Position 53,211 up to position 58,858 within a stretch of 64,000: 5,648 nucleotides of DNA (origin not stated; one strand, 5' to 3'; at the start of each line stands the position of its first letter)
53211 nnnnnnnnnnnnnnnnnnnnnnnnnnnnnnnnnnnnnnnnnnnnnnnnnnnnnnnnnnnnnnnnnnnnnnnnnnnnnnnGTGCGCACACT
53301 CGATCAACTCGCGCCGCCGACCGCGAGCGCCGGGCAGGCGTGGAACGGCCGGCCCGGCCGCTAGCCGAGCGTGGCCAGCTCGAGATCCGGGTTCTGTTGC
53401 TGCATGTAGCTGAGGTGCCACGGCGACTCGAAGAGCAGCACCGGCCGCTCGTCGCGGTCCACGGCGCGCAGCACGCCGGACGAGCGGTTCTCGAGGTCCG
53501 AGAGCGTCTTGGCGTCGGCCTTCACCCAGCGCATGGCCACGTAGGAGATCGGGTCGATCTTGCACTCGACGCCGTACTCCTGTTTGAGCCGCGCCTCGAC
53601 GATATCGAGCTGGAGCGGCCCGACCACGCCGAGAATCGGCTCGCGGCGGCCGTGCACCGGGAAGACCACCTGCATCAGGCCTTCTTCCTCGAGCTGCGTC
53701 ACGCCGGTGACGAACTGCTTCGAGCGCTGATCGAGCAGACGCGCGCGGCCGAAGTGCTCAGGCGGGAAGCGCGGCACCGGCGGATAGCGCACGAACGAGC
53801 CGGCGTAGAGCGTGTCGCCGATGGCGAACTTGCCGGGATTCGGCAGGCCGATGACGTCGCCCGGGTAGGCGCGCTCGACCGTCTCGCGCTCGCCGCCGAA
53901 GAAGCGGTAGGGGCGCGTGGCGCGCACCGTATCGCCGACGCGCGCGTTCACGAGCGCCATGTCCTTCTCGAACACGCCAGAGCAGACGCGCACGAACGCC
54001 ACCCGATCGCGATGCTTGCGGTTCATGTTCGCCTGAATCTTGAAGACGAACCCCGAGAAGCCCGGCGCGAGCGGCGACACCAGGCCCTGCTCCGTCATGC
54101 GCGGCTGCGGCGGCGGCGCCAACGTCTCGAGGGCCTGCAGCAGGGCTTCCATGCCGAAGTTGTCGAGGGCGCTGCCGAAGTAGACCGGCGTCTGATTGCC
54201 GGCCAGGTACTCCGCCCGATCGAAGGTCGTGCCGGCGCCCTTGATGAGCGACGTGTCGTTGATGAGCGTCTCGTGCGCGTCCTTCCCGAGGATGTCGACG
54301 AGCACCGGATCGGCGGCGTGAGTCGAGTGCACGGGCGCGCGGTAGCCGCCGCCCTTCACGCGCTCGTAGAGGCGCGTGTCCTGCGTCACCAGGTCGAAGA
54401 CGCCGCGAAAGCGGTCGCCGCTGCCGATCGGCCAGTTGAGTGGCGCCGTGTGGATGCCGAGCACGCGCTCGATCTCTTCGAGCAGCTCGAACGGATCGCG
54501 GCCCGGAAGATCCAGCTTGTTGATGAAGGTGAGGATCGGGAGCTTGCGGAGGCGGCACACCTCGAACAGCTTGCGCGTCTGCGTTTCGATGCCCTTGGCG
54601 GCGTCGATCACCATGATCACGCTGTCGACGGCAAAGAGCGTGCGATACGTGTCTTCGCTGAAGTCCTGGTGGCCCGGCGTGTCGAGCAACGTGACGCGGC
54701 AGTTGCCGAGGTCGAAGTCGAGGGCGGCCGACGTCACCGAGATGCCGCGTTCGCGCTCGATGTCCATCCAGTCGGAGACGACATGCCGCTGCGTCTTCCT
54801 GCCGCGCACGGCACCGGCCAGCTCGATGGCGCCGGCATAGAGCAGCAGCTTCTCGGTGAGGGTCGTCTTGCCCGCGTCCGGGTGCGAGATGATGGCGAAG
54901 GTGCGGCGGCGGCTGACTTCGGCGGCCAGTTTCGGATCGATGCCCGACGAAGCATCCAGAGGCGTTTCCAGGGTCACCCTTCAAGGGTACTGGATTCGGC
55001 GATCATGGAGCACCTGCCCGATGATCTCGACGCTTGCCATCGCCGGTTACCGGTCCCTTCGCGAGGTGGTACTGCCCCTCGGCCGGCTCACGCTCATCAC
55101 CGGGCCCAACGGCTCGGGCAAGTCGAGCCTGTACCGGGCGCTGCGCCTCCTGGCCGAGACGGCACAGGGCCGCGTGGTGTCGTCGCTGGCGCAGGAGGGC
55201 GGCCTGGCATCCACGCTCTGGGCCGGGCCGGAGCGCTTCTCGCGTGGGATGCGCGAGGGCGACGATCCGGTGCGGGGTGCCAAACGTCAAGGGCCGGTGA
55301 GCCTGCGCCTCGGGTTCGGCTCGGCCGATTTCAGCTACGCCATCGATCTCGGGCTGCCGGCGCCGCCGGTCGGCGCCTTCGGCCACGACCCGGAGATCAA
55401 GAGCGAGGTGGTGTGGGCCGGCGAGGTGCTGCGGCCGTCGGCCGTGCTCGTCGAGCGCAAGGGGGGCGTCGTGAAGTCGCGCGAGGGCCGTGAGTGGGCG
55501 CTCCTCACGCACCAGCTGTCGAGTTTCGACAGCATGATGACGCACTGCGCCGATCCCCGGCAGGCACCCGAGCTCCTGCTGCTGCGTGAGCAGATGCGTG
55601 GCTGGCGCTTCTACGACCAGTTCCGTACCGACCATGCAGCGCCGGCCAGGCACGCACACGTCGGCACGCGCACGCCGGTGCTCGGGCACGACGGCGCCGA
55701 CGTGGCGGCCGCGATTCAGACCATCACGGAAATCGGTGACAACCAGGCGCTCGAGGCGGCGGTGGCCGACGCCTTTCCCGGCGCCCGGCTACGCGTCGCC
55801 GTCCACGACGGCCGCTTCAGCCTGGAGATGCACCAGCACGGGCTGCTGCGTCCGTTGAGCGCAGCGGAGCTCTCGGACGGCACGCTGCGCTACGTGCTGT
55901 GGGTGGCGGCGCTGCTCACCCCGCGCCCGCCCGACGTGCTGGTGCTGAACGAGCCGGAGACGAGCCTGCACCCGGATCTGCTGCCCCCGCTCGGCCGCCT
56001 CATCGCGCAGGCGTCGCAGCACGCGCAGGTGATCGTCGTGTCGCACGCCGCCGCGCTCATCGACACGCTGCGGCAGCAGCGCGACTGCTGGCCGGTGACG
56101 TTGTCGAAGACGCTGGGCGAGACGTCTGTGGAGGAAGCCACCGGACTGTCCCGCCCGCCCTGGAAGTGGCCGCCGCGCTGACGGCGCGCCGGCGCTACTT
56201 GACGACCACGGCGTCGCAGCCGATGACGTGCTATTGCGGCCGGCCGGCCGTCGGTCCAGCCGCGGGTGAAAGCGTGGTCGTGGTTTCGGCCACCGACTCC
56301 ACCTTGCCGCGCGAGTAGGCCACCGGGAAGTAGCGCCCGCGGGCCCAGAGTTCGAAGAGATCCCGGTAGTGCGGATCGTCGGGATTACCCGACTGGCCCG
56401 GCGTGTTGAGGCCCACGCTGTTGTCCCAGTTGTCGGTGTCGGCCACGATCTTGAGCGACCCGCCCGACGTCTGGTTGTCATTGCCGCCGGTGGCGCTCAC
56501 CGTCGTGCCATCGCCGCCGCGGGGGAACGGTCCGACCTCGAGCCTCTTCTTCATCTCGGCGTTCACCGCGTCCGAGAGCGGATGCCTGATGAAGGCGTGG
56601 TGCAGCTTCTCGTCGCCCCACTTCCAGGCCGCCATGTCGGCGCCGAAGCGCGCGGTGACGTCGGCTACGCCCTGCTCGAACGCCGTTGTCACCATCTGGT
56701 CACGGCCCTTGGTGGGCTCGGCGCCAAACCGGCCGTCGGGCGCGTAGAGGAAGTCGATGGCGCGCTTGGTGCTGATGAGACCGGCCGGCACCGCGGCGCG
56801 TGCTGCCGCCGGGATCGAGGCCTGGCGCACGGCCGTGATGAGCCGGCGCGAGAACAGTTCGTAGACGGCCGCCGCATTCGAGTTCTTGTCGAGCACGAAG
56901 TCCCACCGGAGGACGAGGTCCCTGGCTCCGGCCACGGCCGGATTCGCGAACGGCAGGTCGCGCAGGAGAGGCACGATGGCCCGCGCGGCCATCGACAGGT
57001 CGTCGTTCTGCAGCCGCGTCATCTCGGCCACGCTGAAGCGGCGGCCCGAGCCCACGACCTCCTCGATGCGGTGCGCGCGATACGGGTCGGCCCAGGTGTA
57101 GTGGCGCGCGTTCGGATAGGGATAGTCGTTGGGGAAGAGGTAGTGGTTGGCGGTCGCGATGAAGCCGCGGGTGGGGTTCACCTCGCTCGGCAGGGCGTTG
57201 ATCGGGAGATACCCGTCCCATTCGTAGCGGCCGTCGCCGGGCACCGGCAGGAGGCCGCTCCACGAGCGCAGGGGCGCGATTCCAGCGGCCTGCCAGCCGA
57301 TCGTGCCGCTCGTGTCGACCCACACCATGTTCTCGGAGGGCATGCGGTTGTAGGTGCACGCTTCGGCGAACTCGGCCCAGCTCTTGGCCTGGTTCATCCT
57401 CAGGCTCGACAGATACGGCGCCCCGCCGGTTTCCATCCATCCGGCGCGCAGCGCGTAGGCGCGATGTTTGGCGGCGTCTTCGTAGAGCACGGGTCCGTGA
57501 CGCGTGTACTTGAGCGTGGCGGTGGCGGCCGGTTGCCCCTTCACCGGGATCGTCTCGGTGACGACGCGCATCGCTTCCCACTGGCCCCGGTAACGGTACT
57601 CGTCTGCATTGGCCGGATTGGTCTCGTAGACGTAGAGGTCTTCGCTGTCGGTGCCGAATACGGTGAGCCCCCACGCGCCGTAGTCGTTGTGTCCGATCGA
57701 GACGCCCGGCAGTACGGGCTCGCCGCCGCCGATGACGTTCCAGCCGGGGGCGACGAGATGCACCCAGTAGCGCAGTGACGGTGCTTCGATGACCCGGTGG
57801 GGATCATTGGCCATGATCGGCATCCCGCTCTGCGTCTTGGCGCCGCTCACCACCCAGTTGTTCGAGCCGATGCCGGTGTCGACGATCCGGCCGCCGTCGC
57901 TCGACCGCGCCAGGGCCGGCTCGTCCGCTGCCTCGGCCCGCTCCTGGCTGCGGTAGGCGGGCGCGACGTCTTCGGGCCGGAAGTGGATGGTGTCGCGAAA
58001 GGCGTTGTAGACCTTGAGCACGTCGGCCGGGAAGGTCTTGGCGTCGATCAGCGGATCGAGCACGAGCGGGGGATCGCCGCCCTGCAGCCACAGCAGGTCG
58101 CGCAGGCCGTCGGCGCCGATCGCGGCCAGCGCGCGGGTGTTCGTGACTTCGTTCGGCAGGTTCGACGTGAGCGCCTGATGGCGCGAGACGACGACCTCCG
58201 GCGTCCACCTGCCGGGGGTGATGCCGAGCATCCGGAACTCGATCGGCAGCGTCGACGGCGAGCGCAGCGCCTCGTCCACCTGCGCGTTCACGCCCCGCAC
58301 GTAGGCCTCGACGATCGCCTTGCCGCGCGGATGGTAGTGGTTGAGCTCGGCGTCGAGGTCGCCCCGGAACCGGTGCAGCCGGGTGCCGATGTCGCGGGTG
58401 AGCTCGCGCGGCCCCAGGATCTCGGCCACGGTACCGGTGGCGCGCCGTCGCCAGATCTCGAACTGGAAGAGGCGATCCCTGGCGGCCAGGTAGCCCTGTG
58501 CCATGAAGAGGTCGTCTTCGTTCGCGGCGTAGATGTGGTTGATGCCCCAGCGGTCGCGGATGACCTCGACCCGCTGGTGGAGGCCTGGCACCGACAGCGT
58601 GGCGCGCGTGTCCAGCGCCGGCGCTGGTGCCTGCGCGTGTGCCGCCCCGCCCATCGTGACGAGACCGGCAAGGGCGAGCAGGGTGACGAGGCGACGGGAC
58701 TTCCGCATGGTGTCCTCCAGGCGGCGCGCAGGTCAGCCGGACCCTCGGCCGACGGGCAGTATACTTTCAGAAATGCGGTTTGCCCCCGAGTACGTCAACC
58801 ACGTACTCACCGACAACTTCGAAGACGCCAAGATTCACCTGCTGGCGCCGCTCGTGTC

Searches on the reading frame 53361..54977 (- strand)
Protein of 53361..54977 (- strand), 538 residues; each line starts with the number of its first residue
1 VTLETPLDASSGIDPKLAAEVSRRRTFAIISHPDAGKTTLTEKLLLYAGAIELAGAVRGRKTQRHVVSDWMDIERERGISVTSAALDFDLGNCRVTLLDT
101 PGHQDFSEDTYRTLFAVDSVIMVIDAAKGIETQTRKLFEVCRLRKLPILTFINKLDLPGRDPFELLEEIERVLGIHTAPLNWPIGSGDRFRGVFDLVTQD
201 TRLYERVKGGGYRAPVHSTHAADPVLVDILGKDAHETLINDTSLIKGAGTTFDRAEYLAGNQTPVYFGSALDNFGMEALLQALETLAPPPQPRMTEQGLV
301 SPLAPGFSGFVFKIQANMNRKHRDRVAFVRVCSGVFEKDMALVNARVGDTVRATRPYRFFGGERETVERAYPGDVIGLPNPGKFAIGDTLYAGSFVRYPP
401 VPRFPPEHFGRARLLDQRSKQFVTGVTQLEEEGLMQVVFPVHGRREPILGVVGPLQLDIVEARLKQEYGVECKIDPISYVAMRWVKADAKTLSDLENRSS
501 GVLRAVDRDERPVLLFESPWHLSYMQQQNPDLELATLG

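Call 30: search_protein_families(library=pfam, proteins=[window:53361-54977:-], max_evalue=0.00001)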
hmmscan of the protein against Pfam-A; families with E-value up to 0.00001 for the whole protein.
window:53361-54977:- (538 aa): 5 families
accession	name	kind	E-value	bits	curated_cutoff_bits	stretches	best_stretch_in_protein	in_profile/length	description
PF00009.33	GTP_EFTU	-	6e-51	173.2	26.5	1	23-288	2-187/188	Elongation factor Tu GTP binding domain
PF16658.11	RF3_C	-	1.5e-35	122.4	40.1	1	398-525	1-131/132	Class II release factor RF3, C-terminal domain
PF22042.2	EF-G_D2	-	4.1e-25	88.2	27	1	307-392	2-83/84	Elongation factor G domain 2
PF03144.31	GTP_EFTU_D2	-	1.4e-09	38.7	30.3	1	325-390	2-72/73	Elongation factor Tu domain 2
PF01926.29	MMR_HSR1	-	1.6e-06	28.6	21.9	1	27-154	2-113/113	50S ribosome-binding GTPase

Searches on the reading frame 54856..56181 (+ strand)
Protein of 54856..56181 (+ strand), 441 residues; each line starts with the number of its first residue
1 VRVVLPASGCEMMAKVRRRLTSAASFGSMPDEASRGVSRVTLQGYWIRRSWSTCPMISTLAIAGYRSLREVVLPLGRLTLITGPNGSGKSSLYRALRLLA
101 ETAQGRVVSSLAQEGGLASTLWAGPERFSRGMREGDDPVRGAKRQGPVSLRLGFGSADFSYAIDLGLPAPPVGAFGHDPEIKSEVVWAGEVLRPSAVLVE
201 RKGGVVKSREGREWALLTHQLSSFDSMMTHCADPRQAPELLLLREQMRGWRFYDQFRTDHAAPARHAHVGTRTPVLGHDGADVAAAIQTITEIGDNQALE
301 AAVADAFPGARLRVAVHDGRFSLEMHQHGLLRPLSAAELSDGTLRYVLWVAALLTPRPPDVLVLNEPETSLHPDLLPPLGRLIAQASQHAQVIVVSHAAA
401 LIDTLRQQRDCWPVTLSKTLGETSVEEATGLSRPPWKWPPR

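Call 30: search_protein_families(library=pfam, proteins=[window:54856-56181:+], max_evalue=0.00001)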
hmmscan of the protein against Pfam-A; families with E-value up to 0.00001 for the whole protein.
window:54856-56181:+ (441 aa): 4 families
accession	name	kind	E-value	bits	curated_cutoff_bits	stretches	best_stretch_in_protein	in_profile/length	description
PF13304.12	AAA_21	-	2.3e-30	107.1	27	2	249-403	166-304/304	AAA domain, putative AbiEii toxin, Type IV TA system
PF13175.12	AAA_15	-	2.5e-13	50.8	32.1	1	56-103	1-50/374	AAA ATPase domain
PF02463.25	SMC_N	-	9.5e-10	38.7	40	1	56-98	1-47/220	RecF/RecN/SMC N terminal domain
PF13476.12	AAA_23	-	3.4e-07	31.5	27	1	60-98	2-41/201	AAA domain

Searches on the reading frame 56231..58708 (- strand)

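Call 30: search_protein_families(library=pfam, proteins=[window:56231-58708:-], max_evalue=0.00001)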
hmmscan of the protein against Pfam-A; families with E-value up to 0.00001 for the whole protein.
window:56231-58708:- (825 aa): 1 family
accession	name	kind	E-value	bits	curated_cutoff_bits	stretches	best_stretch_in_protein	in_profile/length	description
PF01804.23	Penicil_amidase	-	2.2e-201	671.9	21.3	1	47-804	2-674/675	Penicillin amidase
